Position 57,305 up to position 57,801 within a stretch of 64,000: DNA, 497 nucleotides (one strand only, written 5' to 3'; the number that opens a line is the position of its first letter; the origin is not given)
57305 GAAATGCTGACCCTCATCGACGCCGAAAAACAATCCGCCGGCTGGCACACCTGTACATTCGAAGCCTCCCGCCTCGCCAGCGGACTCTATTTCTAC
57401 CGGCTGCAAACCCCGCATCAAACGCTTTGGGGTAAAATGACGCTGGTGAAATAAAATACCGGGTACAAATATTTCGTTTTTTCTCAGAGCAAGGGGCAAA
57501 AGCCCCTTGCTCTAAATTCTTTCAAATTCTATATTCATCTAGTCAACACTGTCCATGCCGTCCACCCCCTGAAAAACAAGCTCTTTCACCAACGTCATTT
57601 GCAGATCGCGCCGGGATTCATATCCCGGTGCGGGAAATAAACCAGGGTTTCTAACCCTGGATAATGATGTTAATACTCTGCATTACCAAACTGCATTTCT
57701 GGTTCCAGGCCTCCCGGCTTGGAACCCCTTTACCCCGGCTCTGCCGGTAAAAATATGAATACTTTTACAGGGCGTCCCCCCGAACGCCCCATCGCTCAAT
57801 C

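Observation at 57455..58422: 1-kb gene-free region packed with perfect GC-rich hairpins, a candidate small structured RNA bounded by two related terminator-like hairpins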

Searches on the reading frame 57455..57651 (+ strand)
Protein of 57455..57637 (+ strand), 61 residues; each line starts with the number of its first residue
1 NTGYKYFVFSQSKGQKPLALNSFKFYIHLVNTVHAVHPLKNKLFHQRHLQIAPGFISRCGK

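Call 76: search_protein_families(library=pfam, max_evalue=1, proteins=[window:57455-57637:+, window:57457-57651:+])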
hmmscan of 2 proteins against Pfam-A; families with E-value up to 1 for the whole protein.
seq(61 aa): 0 families

seq(65 aa): 0 families
